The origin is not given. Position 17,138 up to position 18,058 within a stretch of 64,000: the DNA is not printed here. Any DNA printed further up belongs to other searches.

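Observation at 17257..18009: Compact RAYT (REP-associated tyrosine transposase) unit with inverted REP hairpins inserted between comEA and leuS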

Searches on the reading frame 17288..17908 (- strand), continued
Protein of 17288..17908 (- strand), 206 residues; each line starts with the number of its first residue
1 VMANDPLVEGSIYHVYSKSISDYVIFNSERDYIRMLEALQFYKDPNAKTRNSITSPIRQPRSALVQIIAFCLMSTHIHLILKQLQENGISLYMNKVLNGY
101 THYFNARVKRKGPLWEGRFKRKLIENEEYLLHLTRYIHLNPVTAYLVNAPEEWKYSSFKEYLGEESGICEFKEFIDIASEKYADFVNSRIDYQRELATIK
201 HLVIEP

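Call 31: find_encoding_contigs(protein=P0009, flank=10000, max_places=2)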
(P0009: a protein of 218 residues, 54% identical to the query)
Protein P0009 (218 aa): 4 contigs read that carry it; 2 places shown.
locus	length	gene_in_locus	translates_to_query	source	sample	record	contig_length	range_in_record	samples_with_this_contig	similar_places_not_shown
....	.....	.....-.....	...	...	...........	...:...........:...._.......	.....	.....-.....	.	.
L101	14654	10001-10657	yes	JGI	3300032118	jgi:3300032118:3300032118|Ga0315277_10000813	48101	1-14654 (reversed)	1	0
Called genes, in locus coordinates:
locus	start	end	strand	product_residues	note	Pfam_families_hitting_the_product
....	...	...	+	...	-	-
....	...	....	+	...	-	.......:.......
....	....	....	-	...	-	-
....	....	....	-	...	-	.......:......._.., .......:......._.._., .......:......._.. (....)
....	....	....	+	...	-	-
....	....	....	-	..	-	-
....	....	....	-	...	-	-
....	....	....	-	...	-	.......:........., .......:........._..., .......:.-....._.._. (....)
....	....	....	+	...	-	-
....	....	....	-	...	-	-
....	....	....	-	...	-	-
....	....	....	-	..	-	-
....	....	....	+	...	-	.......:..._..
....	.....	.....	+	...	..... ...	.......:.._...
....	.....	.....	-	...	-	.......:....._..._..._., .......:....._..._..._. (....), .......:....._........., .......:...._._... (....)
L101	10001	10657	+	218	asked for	PF01797:Y1_Tnp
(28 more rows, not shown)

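Call 32: find_encoding_contigs(protein=P0004, flank=10000, max_places=2)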
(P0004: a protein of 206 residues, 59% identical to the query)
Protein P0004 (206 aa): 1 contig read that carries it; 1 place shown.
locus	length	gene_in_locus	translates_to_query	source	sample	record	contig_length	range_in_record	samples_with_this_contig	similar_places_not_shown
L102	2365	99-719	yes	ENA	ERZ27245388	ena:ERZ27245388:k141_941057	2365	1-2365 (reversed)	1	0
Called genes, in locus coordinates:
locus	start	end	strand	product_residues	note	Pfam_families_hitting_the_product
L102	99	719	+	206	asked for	PF01797:Y1_Tnp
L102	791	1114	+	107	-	PF12836:HHH_3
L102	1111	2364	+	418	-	?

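Call 53: predict_structure(alignment_id=A1)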
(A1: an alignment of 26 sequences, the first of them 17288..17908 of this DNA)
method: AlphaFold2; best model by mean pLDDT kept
length: 206 residues; sequences in the alignment: 26
mean_pLDDT: 87.6   pTM: 0.87
mean pLDDT of the five models: 87.6, 85.6, 82.5, 79.2, 62.0
residues with pLDDT >= 90: 137; 70-90: 45; 50-70: 20; < 50: 4
segments of 3 or more residues with pLDDT < 50: 1-3
pLDDT, mean of each block of 10 residues (from residue 1): 70 96 93 95 82 55 91 96 95 95 93 91 94 93 89 94 84 91 86 78 71
secondary structure, 60 per line:
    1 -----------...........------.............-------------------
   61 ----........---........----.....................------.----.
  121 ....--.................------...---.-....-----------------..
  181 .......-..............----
elements in order: E12-19 H29-41 E65-72 E76-83 H88-108 E120-124 H127-143 H158-161 H179-187 H189-202

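Call 61: fold_search(model_id=the predicted structure, library=pdb)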
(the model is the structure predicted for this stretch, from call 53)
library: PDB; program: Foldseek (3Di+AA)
matches with E <= 10: 1060; with E <= 0.001: 20
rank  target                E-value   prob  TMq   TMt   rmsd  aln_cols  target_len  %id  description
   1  4er8_A                6.3e-08  1.00  0.61  0.75   8.1       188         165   18  Structure of the REP associates tyrosine transposase bound to a REP hairpin (released 2012-08-15)
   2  3otc_A                1.9e-04  1.00  0.44  0.36  13.3       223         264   10  Crystal structure of human tRNAHis guanylyltransferase (Thg1)- Native II (released 2010-11-17)
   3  3otc_B                2.0e-04  0.99  0.33  0.28  11.9       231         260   11  Crystal structure of human tRNAHis guanylyltransferase (Thg1)- Native II (released 2010-11-17)
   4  2xm3_A                2.3e-04  1.00  0.42  0.65   6.5       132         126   13  Deinococcus radiodurans ISDra2 Transposase Left end DNA complex (released 2010-10-13)
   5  7cv1_C                2.3e-04  0.99  0.34  0.29  12.1       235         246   10  Structure of human tRNAHis guanylyltransferase (Thg1) in the presence of human mitochondrial tRNAHis (released 2021-04-07)
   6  2vjv_A                2.6e-04  1.00  0.40  0.61   5.7       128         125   15  Crystal structure of the IS608 transposase in complex with left end 26-mer DNA hairpin and a 6-mer DNA representing th (released 2008-02-19)
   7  2vic_A                2.7e-04  1.00  0.39  0.51   7.3       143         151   14  CRYSTAL STRUCTURE OF THE ISHP608 TRANSPOSASE IN COMPLEX with Left end 26- mer DNA and manganese (released 2008-02-19)
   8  2a6m_B                2.9e-04  1.00  0.40  0.53   9.5       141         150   14  Crystal Structure of the ISHp608 Transposase (released 2005-10-25)
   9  2a6o_A                2.9e-04  1.00  0.40  0.52  14.4       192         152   15  Crystal Structure of the ISHp608 Transposase in Complex with Stem-loop DNA (released 2005-10-25)
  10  2a6m_A                3.6e-04  1.00  0.40  0.60   5.8       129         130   15  Crystal Structure of the ISHp608 Transposase (released 2005-10-25)
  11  2xo6_D                4.4e-04  1.00  0.41  0.63   6.7       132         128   14  DEINOCOCCUS RADIODURANS ISDRA2 TRANSPOSASE Y132F MUTANT COMPLEXED WITH LEFT END RECOGNITION AND CLEAVAGE SITE (released 2010-10-13)
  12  2xo6_A                5.8e-04  1.00  0.41  0.60   3.7       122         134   11  DEINOCOCCUS RADIODURANS ISDRA2 TRANSPOSASE Y132F MUTANT COMPLEXED WITH LEFT END RECOGNITION AND CLEAVAGE SITE (released 2010-10-13)
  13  2xm3_C                6.2e-04  1.00  0.39  0.60   4.4       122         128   13  Deinococcus radiodurans ISDra2 Transposase Left end DNA complex (released 2010-10-13)
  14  2xm3_D                7.0e-04  1.00  0.38  0.58   4.6       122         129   13  Deinococcus radiodurans ISDra2 Transposase Left end DNA complex (released 2010-10-13)
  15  2xma_B                7.4e-04  1.00  0.39  0.58   7.3       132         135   12  DEINOCOCCUS RADIODURANS ISDRA2 TRANSPOSASE RIGHT END DNA COMPLEX (released 2010-10-13)
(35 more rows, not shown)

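Call 77: search_protein_families(library=pfam, alignment_id=A3, max_evalue=0.0001)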
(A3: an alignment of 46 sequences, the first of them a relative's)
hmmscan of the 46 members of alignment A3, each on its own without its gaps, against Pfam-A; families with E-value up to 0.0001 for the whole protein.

A. member 1, L019:11015-12424:+ (469 aa): 2 families
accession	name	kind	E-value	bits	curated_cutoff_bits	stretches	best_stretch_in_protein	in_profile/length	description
PF03772.21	Competence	-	2.6e-53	181.6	23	1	223-467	1-243/270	Competence protein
PF13567.11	DUF4131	-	2.4e-15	57.1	31.6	1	29-179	9-161/165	Domain of unknown function (DUF4131)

B. families by the number of members that match (of 46 scanned): 63 families (the first 25 are shown)
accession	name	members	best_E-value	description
PF01227.27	GTP_cyclohydroI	2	1e-70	GTP cyclohydrolase I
PF00589.27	Phage_integrase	2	5.5e-47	Phage integrase family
PF01370.27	Epimerase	2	5.3e-43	NAD dependent epimerase/dehydratase family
PF02899.23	Phage_int_SAM_1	2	3.8e-13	Phage integrase, N-terminal SAM-like domain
PF13460.12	NAD_binding_10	2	7e-09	NAD(P)H-binding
PF13102.12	Phage_int_SAM_5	2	3.6e-08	Phage integrase SAM-like domain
PF00154.27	RecA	1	8.6e-137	recA bacterial DNA recombination protein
PF00437.27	T2SSE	1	4.1e-131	Type II/IV secretion system protein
PF01131.25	Topoisom_bac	1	8.8e-125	DNA topoisomerase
PF02350.25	Epimerase_2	1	2e-111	UDP-N-acetylglucosamine 2-epimerase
PF02508.19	Rnf-Nqr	1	2.8e-65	Rnf-Nqr subunit, membrane protein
PF01168.26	Ala_racemase_N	1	3.5e-62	Alanine racemase, N-terminal domain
PF03772.21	Competence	1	2.6e-53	Competence protein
PF00842.27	Ala_racemase_C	1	8.8e-48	Alanine racemase, C-terminal domain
PF00106.31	adh_short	1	1.8e-47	short chain dehydrogenase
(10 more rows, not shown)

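Call 78: list_cluster_members(proteins=[P0001, P0121])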
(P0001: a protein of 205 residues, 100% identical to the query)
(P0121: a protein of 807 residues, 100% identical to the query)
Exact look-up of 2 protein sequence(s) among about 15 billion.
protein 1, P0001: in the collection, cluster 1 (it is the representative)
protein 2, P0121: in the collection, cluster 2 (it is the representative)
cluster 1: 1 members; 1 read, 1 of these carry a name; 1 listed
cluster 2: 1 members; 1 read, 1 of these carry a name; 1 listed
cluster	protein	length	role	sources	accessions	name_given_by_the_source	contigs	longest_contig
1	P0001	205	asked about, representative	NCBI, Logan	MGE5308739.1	MAG: transposase [Deltaproteobacteria bacterium]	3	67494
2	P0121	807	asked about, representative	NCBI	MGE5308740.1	MAG: leucine--tRNA ligase [Deltaproteobacteria bacterium]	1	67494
